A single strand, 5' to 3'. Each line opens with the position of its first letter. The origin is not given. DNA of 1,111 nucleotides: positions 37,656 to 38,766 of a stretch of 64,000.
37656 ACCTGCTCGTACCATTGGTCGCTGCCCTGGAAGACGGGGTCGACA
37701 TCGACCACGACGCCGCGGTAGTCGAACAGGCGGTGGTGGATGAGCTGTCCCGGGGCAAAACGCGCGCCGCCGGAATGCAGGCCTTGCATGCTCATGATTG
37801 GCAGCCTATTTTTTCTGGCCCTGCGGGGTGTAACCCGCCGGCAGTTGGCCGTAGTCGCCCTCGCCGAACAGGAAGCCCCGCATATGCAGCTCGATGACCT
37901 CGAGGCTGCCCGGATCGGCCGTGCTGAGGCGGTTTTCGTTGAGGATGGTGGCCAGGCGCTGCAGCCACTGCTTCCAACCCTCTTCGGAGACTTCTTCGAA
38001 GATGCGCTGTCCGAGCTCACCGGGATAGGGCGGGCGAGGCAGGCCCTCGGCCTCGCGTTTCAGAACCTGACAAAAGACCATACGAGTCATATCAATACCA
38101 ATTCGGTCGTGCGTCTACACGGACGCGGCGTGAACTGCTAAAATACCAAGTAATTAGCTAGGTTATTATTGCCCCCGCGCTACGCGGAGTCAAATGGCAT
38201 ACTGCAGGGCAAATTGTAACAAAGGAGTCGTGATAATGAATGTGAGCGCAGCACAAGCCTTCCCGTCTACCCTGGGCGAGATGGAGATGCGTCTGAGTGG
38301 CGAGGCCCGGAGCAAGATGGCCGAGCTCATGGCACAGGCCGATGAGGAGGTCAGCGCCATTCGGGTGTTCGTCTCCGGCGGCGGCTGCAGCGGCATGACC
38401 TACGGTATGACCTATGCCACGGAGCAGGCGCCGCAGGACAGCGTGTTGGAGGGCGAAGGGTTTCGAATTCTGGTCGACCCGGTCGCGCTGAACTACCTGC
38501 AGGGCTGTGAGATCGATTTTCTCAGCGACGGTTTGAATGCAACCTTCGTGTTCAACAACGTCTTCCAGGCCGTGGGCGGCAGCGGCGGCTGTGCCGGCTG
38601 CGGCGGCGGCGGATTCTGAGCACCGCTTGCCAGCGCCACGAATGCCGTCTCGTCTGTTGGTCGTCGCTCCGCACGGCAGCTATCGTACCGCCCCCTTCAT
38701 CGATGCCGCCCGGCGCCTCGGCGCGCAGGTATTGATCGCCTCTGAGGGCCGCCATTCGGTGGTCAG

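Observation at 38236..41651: Uncharacterised four-gene cassette: A-type Fe-S carrier, ATP-grasp ligase, AmmeMemoRadiSam-type radical SAM enzyme and DUF302 protein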

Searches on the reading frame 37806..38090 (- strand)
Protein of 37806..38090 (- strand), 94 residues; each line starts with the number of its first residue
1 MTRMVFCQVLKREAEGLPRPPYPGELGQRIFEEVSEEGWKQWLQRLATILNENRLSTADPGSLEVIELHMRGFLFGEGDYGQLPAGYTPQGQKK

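Call 23: search_protein_families(library=ncbifam, proteins=[window:37806-38090:-], max_evalue=0.001)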
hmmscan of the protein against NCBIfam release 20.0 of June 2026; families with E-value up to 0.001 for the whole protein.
window:37806-38090:- (94 aa): 1 family
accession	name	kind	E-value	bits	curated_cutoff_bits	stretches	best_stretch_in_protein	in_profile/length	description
NF003817.0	PRK05408.1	equivalog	2.4e-30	104.2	74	1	1-90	1-88/90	oxidative damage protection protein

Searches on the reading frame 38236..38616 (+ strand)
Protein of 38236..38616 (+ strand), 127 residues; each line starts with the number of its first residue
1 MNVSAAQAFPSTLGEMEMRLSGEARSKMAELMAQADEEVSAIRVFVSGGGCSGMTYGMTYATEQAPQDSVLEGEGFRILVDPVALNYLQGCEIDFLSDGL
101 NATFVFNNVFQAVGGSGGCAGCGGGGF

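Call 3: search_protein_families(library=pfam, proteins=[window:38236-38616:+], max_evalue=0.01)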
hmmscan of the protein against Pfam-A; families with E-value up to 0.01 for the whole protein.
seq(127 aa): 1 family
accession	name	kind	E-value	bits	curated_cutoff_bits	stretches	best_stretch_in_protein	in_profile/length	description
PF01521.26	Fe-S_biosyn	-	4e-12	46.8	26.3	1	16-108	1-99/110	Iron-sulphur cluster biosynthesis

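Call 4: search_protein_families(library=ncbifam, proteins=[window:38236-38616:+], max_evalue=0.01)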
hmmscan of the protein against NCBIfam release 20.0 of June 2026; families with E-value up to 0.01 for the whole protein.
seq(127 aa): 10 families
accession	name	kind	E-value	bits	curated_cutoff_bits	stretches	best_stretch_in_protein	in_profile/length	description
TIGR00049.1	TIGR00049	subfamily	1.6e-23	82.9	58.8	1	19-109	2-92/106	iron-sulfur cluster assembly accessory protein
NF010147.0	PRK13623.1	equivalog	3e-21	75.7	117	1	15-110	7-102/115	iron-sulfur cluster insertion protein ErpA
TIGR01997.1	sufA_proteo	equivalog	3e-19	69.2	136.2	1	18-113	3-97/107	Fe-S cluster assembly scaffold SufA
TIGR02011.1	IscA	equivalog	4.3e-18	65.5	150.6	1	20-120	3-100/105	iron-sulfur cluster assembly protein IscA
NF007049.0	PRK09502.1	equivalog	1.1e-16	60.9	181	1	16-119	1-101/107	iron-sulfur cluster assembly protein IscA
NF007050.0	PRK09504.1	equivalog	8.3e-15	54.9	161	1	19-110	19-109/122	Fe-S cluster assembly scaffold SufA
NF038090.1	IscA_HesB_Se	subfamily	1.2e-11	44.8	85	1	20-120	4-100/101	IscA/HesB family protein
TIGR03341.1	YhgI_GntY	equivalog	7.7e-09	35.6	269.35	1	20-106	3-90/190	Fe-S biogenesis protein NfuA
NF008392.0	PRK11190.1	equivalog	1.5e-08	34.8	268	1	18-103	2-88/192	Fe-S biogenesis protein NfuA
TIGR01911.1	HesB_rel_seleno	subfamily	9.5e-06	26.1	66.35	1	20-93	6-78/92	HesB-like protein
